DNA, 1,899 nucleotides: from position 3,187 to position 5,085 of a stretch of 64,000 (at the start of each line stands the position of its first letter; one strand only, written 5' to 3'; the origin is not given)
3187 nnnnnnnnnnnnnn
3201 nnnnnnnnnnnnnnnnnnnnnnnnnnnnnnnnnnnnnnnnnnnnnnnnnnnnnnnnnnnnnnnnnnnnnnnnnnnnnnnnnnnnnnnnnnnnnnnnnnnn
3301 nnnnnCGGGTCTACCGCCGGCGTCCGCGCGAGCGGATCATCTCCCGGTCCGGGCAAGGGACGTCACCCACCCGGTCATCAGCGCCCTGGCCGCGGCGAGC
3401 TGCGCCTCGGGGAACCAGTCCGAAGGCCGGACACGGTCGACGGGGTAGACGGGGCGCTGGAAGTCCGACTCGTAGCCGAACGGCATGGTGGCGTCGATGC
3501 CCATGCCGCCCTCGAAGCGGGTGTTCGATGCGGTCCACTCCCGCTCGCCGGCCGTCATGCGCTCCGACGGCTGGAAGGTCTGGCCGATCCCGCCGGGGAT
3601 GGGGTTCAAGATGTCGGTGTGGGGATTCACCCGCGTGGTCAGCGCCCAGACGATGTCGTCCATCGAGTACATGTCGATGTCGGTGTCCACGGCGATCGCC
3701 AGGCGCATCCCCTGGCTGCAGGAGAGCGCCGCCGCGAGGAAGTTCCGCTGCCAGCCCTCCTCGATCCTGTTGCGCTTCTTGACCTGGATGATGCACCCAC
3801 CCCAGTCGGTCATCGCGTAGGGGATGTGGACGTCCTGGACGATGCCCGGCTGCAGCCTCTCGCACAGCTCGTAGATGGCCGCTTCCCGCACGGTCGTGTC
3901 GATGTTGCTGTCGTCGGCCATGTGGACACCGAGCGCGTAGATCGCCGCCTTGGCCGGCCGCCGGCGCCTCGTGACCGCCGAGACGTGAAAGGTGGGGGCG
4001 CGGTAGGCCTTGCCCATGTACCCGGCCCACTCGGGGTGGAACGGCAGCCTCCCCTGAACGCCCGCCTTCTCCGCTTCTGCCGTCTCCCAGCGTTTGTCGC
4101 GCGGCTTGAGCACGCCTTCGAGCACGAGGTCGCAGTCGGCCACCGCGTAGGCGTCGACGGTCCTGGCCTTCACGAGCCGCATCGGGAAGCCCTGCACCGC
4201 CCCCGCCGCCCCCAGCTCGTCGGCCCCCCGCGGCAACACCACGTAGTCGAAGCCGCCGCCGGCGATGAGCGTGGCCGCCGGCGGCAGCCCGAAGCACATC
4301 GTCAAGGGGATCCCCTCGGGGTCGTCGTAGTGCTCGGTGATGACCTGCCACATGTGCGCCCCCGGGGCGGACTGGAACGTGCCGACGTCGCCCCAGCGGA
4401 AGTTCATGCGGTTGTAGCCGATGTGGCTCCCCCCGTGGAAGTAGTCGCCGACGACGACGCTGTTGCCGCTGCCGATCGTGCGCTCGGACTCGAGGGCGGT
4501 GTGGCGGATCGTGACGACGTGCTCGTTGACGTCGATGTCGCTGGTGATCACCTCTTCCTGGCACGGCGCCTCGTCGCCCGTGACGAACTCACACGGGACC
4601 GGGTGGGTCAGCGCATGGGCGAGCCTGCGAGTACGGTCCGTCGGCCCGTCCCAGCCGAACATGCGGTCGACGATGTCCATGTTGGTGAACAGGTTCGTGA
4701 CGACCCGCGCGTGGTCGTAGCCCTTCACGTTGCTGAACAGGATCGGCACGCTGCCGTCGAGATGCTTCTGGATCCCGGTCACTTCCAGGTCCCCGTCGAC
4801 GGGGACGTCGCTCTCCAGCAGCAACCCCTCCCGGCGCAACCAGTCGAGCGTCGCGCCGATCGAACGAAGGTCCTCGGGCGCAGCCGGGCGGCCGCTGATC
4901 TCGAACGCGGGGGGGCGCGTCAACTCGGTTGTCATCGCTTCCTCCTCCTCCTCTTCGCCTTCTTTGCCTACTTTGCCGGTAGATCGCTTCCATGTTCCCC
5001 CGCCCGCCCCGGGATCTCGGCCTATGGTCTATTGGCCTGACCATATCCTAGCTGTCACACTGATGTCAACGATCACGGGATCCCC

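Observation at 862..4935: UbiD-family decarboxylase chained to two family III CoA-transferase paralogues: candidate anaerobic o-phthalate to benzoyl-CoA module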

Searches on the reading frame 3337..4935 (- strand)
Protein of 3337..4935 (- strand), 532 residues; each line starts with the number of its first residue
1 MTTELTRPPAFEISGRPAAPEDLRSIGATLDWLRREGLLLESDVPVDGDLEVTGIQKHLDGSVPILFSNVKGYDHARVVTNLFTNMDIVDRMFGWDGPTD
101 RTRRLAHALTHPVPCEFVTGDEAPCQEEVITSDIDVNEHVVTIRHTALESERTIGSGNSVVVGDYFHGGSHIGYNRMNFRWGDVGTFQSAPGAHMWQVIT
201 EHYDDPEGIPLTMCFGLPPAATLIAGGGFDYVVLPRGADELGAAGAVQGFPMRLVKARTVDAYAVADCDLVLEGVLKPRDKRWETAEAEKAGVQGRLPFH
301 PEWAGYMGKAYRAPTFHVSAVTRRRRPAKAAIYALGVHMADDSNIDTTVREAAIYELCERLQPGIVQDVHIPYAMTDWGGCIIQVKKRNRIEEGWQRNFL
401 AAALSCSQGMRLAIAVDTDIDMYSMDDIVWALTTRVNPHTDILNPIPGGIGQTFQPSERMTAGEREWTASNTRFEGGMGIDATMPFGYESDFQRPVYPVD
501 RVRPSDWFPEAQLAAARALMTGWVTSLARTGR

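Call 3: search_protein_families(library=pfam, proteins=[window:3337-4935:-])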
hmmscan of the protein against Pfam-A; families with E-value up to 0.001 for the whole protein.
window:3337-4935:- (532 aa): 3 families
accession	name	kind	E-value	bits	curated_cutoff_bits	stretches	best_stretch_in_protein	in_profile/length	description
PF01977.22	UbiD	-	4.9e-28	98.2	23.3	1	119-332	4-201/206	3-octaprenyl-4-hydroxybenzoate carboxy-lyase Rift-related domain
PF20696.2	UbiD_C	-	6.8e-23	81.5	24.2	1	347-482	5-127/127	3-octaprenyl-4-hydroxybenzoate carboxy-lyase C-terminal domain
PF20695.2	UbiD_N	-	1.7e-13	50.9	24.3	1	30-108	1-77/78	3-octaprenyl-4-hydroxybenzoate carboxy-lyase N-terminal domain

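Call 4: search_protein_families(library=ncbifam, proteins=[window:3337-4935:-])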
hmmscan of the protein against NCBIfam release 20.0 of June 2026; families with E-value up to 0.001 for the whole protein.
window:3337-4935:- (532 aa): 7 families
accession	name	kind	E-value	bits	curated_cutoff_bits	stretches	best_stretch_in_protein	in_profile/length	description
NF041204.1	VdcC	exception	4.5e-47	160.5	650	1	22-487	3-440/467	non-oxidative hydroxyarylic acid decarboxylases subunit C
TIGR00148.1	TIGR00148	subfamily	5.8e-29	101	244.85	1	30-453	5-417/438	UbiD family decarboxylase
TIGR03701.1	mena_SCO4490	equivalog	2.7e-20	72.5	495.9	2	208-443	199-412/433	menaquinone biosynthesis decarboxylase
TIGR02723.1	phenyl_P_alpha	equivalog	1e-13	50.8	564.6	1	110-442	100-410/485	phenylphosphate carboxylase subunit alpha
NF008175.0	PRK10922.1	equivalog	2.5e-12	46.1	788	1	123-442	128-427/497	4-hydroxy-3-polyprenylbenzoate decarboxylase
NF041219.1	BagN_FevL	exception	1.6e-11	43.4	1000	1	109-439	117-435/502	bagremycin/ferroverdin biosynthesis UbiD family decarboxylase BagN/FevL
TIGR02724.1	phenyl_P_beta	equivalog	1.7e-11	43.2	468.95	1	46-439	23-405/472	phenylphosphate carboxylase subunit beta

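Call 7: search_solved_structures(query=window:3337-4935:-, max_evalue=0.001, show_alignments=1)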
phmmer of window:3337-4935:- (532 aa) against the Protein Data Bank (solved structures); distinct sequences matched with E-value up to 0.001: 40.
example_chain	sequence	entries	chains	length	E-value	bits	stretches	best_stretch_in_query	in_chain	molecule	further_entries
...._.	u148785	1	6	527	4.5e-249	830.8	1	24-532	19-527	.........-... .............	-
8oz5_A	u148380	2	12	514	6.4e-249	830.3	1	25-532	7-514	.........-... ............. (Pcd)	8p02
5o3m_A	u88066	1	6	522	7.1e-40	140.3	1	20-510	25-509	Protocatechuate decarboxylase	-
5ny5_A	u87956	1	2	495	3.8e-39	137.9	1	22-510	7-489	3,4-dihydroxybenzoate decarboxylase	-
5o3n_A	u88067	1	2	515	3.8e-39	137.9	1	21-510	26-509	3,4-dihydroxybenzoate decarboxylase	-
6h6v_A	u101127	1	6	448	1.3e-29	106.4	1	30-507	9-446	3-polyprenyl-4-hydroxybenzoate decarboxylase and related decarboxylases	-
6h6x_B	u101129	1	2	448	5.4e-29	104.4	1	30-507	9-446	3-polyprenyl-4-hydroxybenzoate decarboxylase and related decarboxylases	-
7nf0_A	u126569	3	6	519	2.7e-17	65.7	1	206-443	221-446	Ferulic acid decarboxylase 1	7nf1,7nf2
7p9q_A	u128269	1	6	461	6.3e-17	64.5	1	23-457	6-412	AnInD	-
7ae4_A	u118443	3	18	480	8.7e-17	64.1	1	29-451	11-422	Phenolic acid decarboxylase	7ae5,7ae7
7ney_A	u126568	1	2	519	1.9e-16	63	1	206-442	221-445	Ferulic acid decarboxylase 1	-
8oeh_A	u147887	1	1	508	4e-15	58.6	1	188-441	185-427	Ferulic acid decarboxylase 1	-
7nf4_A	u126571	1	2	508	4.6e-14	55.1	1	188-447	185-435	Ferulic acid decarboxylase 1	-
6tib_AAA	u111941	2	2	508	4.8e-14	55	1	188-441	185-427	Ferulic acid decarboxylase 1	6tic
6tie_AAA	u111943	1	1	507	4.9e-14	55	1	188-441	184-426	Ferulic acid decarboxylase 1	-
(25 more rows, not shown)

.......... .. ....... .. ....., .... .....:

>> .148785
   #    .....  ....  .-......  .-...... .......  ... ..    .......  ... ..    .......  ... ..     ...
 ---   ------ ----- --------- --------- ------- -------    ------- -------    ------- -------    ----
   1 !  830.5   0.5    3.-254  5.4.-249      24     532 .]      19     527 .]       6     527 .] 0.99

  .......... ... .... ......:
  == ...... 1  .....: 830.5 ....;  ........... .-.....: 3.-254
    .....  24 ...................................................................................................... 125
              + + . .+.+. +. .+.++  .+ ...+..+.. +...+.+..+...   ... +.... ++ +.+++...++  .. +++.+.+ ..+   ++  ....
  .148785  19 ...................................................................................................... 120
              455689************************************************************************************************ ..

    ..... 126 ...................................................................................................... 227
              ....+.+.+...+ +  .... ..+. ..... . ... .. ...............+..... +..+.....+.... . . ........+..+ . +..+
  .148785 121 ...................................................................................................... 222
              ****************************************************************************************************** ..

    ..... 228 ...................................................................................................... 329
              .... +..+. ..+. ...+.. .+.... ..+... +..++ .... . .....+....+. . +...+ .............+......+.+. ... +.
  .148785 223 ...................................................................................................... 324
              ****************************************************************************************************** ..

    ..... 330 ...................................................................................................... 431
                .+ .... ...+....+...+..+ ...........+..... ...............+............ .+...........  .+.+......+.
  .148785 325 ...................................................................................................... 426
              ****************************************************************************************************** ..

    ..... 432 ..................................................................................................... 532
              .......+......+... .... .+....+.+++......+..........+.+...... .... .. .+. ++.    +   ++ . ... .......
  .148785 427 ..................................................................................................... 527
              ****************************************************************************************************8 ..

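Call 17: find_homologous_proteins(query=window:3337-4935:-, max_evalue=1e-50)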
Query window:3337-4935:- (532 aa): 1098 proteins with E <= 1e-50 among 8000 candidates; the best 120 are listed.
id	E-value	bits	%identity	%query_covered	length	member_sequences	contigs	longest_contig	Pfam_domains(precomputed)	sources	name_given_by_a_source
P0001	0.0e+0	1104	87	100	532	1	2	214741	PF20696.3,PF01977.23,PF20695.3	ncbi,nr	ncbi:MAG: UbiD family decarboxylase [Thermoleophilia bacterium]|nr:UbiD family decarboxylase [Thermo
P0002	0.0e+0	1103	87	100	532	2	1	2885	PF20696.3,PF01977.23,PF20695.3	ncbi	-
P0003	0.0e+0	1083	85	100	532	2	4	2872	PF20696.3,PF01977.23,PF20695.3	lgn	-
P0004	1.3e-293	993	80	97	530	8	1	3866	PF20696.3,PF01977.23,PF20695.3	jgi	jgi:4-hydroxy-3-polyprenylbenzoate decarboxylase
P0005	2.8e-293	992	78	98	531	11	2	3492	PF20696.3,PF01977.23,PF20695.3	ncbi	-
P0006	4.2e-291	984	77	100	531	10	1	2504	PF20696.3,PF01977.23,PF20695.3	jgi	jgi:4-hydroxy-3-polyprenylbenzoate decarboxylase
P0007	8.1e-291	983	79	96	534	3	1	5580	PF20696.3,PF01977.23,PF20695.3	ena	-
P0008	8.2e-291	983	78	99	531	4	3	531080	PF20696.3,PF01977.23,PF20695.3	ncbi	-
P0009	8.3e-291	983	78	97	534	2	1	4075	PF20696.3,PF01977.23,PF20695.3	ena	-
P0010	8.1e-289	977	79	97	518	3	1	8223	PF20696.3,PF01977.23,PF20695.3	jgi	jgi:4-hydroxy-3-polyprenylbenzoate decarboxylase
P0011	1.9e-288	976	78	98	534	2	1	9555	PF20696.3,PF01977.23,PF20695.3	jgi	jgi:gallate decarboxylase subunit C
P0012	3.9e-288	975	79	97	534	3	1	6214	PF20696.3,PF01977.23,PF20695.3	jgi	jgi:4-hydroxy-3-polyprenylbenzoate decarboxylase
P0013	8.0e-288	974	79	97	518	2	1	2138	PF20696.3,PF01977.23,PF20695.3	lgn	-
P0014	1.1e-287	973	78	97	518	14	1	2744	PF20696.3,PF01977.23,PF20695.3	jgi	jgi:gallate decarboxylase subunit C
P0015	4.6e-287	971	77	100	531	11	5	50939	PF20696.3,PF01977.23,PF20695.3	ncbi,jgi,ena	jgi:4-hydroxy-3-polyprenylbenzoate decarboxylase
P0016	1.1e-286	970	77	100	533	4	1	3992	PF20696.3,PF01977.23,PF20695.3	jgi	jgi:gallate decarboxylase subunit C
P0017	1.5e-286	969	77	98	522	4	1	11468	PF20696.3,PF01977.23,PF20695.3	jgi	jgi:4-hydroxy-3-polyprenylbenzoate decarboxylase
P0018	3.4e-286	968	77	100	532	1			PF20696.3,PF01977.23,PF20695.3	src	-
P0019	4.0e-286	968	79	97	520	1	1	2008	PF20696.3,PF01977.23,PF20695.3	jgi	jgi:UbiD family decarboxylase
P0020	4.8e-286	968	79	97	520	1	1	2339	PF20696.3,PF01977.23,PF20695.3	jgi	jgi:gallate decarboxylase subunit C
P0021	5.2e-286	968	77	97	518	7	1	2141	PF20696.3,PF01977.23,PF20695.3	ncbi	-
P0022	2.8e-285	965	77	97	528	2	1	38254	PF20696.3,PF01977.23,PF20695.3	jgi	-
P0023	3.2e-285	965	78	97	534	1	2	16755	PF20696.3,PF01977.23,PF20695.3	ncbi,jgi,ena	-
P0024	5.4e-285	964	79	96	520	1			PF20696.3,PF01977.23,PF20695.3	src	-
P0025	4.0e-284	961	75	100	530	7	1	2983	PF20696.3,PF01977.23,PF20695.3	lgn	-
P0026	4.6e-284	961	77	97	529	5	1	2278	PF20696.3,PF01977.23,PF20695.3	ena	-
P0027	5.7e-283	958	76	100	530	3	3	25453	PF20696.3,PF01977.23,PF20695.3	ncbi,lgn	-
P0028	7.8e-283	957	78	96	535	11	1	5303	PF20696.3,PF01977.23,PF20695.3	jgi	jgi:gallate decarboxylase subunit C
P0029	1.5e-282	956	77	97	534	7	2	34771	PF20696.3,PF01977.23,PF20695.3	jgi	jgi:UbiD family decarboxylase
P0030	2.0e-282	956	77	97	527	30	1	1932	PF20696.3,PF01977.23,PF20695.3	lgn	-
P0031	2.8e-282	955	77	98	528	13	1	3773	PF20696.3,PF01977.23,PF20695.3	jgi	jgi:4-hydroxy-3-polyprenylbenzoate decarboxylase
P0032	3.2e-282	955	77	97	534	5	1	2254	PF20696.3,PF01977.23,PF20695.3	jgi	jgi:UbiD family decarboxylase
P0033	5.2e-282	954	79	96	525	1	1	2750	PF20696.3,PF01977.23,PF20695.3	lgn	-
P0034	1.8e-281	953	78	97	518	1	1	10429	PF20696.3,PF01977.23,PF20695.3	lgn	-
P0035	1.9e-281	953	77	98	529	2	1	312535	PF20696.3,PF01977.23,PF20695.3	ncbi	-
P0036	2.7e-281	952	77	100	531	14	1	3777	PF20696.3,PF01977.23,PF20695.3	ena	-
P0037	2.9e-281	952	78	97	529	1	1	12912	PF20696.3,PF01977.23,PF20695.3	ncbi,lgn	ncbi:MAG: UbiD family decarboxylase [Anaerolineae bacterium]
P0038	3.7e-281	952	75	100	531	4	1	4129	PF20696.3,PF01977.23,PF20695.3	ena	-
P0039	4.0e-281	951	75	99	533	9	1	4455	PF20696.3,PF01977.23,PF20695.3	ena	-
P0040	4.2e-281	951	76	100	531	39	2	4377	PF20696.3,PF01977.23,PF20695.3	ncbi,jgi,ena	jgi:gallate decarboxylase subunit C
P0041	1.5e-280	950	78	96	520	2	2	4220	PF20696.3,PF01977.23,PF20695.3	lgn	-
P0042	1.8e-280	949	75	100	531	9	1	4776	PF20696.3,PF01977.23,PF20695.3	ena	-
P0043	3.4e-280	948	76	100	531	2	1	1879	PF20696.3,PF01977.23,PF20695.3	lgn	-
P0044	4.8e-280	948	77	96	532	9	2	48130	PF20696.3,PF01977.23,PF20695.3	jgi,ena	-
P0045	6.7e-280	947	76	100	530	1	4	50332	PF20696.3,PF01977.23,PF20695.3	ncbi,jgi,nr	ncbi:MAG TPA: UbiD family decarboxylase [Candidatus Dormibacteraeota bacterium]|jgi:UbiD family deca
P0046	7.0e-280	947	74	100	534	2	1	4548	PF20696.3,PF01977.23,PF20695.3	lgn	-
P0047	9.8e-280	947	77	97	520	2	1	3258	PF20696.3,PF01977.23,PF20695.3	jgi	jgi:UbiD family decarboxylase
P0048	2.0e-279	946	76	98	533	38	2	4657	PF20696.3,PF01977.23,PF20695.3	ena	-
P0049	3.8e-279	945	76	97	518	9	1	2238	PF20696.3,PF01977.23,PF20695.3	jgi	jgi:4-hydroxy-3-polyprenylbenzoate decarboxylase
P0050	6.4e-279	944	77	97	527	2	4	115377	PF20696.3,PF01977.23,PF20695.3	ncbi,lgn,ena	-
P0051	7.3e-279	944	75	100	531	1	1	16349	PF20696.3,PF01977.23,PF20695.3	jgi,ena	-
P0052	8.0e-279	944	77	97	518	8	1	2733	PF20696.3,PF01977.23,PF20695.3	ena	-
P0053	1.3e-278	943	76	98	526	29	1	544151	PF20696.3,PF01977.23,PF20695.3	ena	-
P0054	3.3e-278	942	77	96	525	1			PF20696.3,PF01977.23,PF20695.3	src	-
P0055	4.2e-278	942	76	98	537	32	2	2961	PF20696.3,PF01977.23,PF20695.3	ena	-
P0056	6.8e-278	941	76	98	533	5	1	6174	PF20696.3,PF01977.23,PF20695.3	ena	-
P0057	1.0e-277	940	74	100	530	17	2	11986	PF20696.3,PF01977.23,PF20695.3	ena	-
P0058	2.7e-277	939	74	100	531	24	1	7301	PF20696.3,PF01977.23,PF20695.3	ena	-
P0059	3.4e-277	939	75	100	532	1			PF20696.3,PF01977.23,PF20695.3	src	-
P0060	1.0e-276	937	77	96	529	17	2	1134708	PF20696.3,PF01977.23,PF20695.3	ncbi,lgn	-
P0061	1.2e-276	937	75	98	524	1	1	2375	PF20696.3,PF01977.23,PF20695.3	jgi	jgi:4-hydroxy-3-polyprenylbenzoate decarboxylase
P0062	1.2e-276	937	75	100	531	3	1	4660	PF20696.3,PF01977.23,PF20695.3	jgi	jgi:4-hydroxy-3-polyprenylbenzoate decarboxylase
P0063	1.7e-276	936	76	96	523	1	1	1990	PF20696.3,PF01977.23,PF20695.3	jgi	jgi:4-hydroxy-3-polyprenylbenzoate decarboxylase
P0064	2.4e-276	936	76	98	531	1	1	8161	PF20696.3,PF01977.23,PF20695.3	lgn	-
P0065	4.6e-276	935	76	96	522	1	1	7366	PF20696.3,PF01977.23,PF20695.3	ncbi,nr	ncbi:MAG: UbiD family decarboxylase [Acidobacteria bacterium]|nr:UbiD family decarboxylase [Acidobac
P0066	4.7e-276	935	76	96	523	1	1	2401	PF20696.3,PF01977.23,PF20695.3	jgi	jgi:4-hydroxy-3-polyprenylbenzoate decarboxylase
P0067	7.4e-276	934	76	96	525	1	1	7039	PF20696.3,PF01977.23,PF20695.3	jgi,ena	-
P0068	1.7e-275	933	77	96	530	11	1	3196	PF20696.3,PF01977.23,PF20695.3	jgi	jgi:gallate decarboxylase subunit C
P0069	1.7e-275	933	77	96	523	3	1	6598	PF20696.3,PF01977.23,PF20695.3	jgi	-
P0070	4.4e-275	932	75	97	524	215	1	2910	PF20696.3,PF01977.23,PF20695.3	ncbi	-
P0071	5.0e-275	931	76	96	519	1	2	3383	PF20696.3,PF01977.23,PF20695.3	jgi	jgi:4-hydroxy-3-polyprenylbenzoate decarboxylase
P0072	5.7e-275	931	76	96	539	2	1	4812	PF20696.3,PF01977.23,PF20695.3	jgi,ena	-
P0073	7.3e-275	931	75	96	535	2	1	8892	PF20696.3,PF01977.23,PF20695.3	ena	-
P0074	9.1e-275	931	76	97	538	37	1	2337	PF20696.3,PF01977.23,PF20695.3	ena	-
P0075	1.0e-274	930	72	100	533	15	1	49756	PF20696.3,PF01977.23,PF20695.3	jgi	-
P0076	3.3e-274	929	75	99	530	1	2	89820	PF20696.3,PF01977.23,PF20695.3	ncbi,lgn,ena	-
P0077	4.6e-274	928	77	96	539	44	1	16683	PF20696.3,PF01977.23,PF20695.3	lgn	-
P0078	5.6e-274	928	74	100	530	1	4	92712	PF20696.3,PF01977.23,PF20695.3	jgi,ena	-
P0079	1.2e-273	927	75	97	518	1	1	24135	PF20696.3,PF01977.23,PF20695.3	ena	-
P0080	2.5e-273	926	75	97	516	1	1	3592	PF20696.3,PF01977.23,PF20695.3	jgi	jgi:UbiD family decarboxylase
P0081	3.1e-273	925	74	100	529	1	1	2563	PF20696.3,PF01977.23,PF20695.3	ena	-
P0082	3.6e-273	925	74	98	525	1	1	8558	PF20696.3,PF01977.23,PF20695.3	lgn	-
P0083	3.6e-273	925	77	95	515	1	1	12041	PF20696.3,PF01977.23,PF20695.3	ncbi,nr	ncbi:MAG: UbiD family decarboxylase, partial [Chloroflexi bacterium]|nr:UbiD family decarboxylase [C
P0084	4.5e-273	925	76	96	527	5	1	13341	PF20696.3,PF01977.23,PF20695.3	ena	-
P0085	5.8e-273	925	74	99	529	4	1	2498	PF20696.3,PF01977.23,PF20695.3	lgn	-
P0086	1.0e-272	924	74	97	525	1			PF20696.3,PF01977.23,PF20695.3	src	-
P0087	1.0e-272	924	74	97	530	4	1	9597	PF20696.3,PF01977.23,PF20695.3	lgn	-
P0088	1.1e-272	924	75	97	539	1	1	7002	PF20696.3,PF01977.23,PF20695.3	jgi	jgi:UbiD family decarboxylase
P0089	1.9e-272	923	74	98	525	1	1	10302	PF20696.3,PF01977.23,PF20695.3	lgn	-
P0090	3.0e-272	922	77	96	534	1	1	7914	PF20696.3,PF01977.23,PF20695.3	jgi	jgi:gallate decarboxylase subunit C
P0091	6.0e-272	921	74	100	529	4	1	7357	PF20696.3,PF01977.23,PF20695.3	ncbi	-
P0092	6.9e-272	921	72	98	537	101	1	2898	PF20696.3,PF01977.23,PF20695.3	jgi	jgi:4-hydroxy-3-polyprenylbenzoate decarboxylase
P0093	6.9e-272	921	75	97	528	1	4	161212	PF20696.3,PF01977.23,PF20695.3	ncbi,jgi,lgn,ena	jgi:UbiD family decarboxylase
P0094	1.0e-271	920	75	96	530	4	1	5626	PF20696.3,PF01977.23,PF20695.3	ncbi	-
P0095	1.0e-271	920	72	98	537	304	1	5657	PF20696.3,PF01977.23,PF20695.3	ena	-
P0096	2.2e-271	919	75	96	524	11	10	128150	PF20696.3,PF01977.23,PF20695.3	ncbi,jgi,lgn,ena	-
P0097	2.2e-271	919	74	97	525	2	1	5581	PF20696.3,PF01977.23,PF20695.3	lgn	-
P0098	2.9e-271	919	75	97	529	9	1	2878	PF20696.3,PF01977.23,PF20695.3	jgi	jgi:UbiD family decarboxylase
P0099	3.0e-271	919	75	96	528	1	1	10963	PF20696.3,PF01977.23,PF20695.3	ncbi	-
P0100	3.0e-271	919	74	97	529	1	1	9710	PF20696.3,PF01977.23,PF20695.3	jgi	jgi:4-hydroxy-3-polyprenylbenzoate decarboxylase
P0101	3.5e-271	919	77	93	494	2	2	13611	PF20696.3,PF01977.23,PF20695.3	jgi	jgi:4-hydroxy-3-polyprenylbenzoate decarboxylase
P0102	1.0e-270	917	75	96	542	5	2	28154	PF20696.3,PF01977.23,PF20695.3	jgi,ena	-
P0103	1.4e-270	917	75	97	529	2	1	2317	PF20696.3,PF01977.23,PF20695.3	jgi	jgi:gallate decarboxylase subunit C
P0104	1.7e-270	916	74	96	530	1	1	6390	PF20696.3,PF01977.23,PF20695.3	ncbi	-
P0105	4.5e-270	915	74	97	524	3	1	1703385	PF20696.3,PF01977.23,PF20695.3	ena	-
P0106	4.8e-270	915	74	97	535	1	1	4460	PF20696.3,PF01977.23,PF20695.3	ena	-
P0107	9.4e-270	914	74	97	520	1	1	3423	PF20696.3,PF01977.23,PF20695.3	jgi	jgi:UbiD family decarboxylase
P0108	1.3e-269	913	75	96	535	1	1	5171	PF20696.3,PF01977.23,PF20695.3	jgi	jgi:4-hydroxy-3-polyprenylbenzoate decarboxylase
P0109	1.8e-269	913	73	97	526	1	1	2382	PF20696.3,PF01977.23,PF20695.3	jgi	jgi:4-hydroxy-3-polyprenylbenzoate decarboxylase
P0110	2.3e-269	913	74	96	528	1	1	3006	PF20696.3,PF01977.23,PF20695.3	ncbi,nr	ncbi:MAG: UbiD family decarboxylase [Chloroflexota bacterium]|nr:UbiD family decarboxylase [Chlorofl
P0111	3.5e-269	912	75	96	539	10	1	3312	PF20696.3,PF01977.23,PF20695.3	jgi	jgi:4-hydroxy-3-polyprenylbenzoate decarboxylase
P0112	7.8e-269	911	73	98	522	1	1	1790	PF20696.3,PF01977.23,PF20695.3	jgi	-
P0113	1.4e-268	910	74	97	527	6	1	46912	PF20696.3,PF01977.23,PF20695.3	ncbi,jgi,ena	-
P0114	1.8e-268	910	74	96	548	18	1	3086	PF20696.3,PF01977.23,PF20695.3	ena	-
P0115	2.3e-268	909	75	96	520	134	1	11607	PF20696.3,PF01977.23,PF20695.3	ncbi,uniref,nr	ncbi:MAG: UbiD family decarboxylase [Bacillati bacterium ANGP1]|uniref:UbiD family decarboxylase n=1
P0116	3.7e-267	905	73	96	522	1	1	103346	PF20696.3,PF01977.23,PF20695.3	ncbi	-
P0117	4.1e-267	905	73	98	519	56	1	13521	PF20696.3,PF01977.23,PF20695.3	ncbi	-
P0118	5.3e-267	905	73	97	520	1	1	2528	PF20696.3,PF01977.23,PF20695.3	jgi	jgi:UbiD family decarboxylase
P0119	5.7e-267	905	74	97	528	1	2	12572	PF20696.3,PF01977.23,PF20695.3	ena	-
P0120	6.2e-267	905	75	96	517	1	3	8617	PF20696.3,PF01977.23,PF20695.3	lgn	-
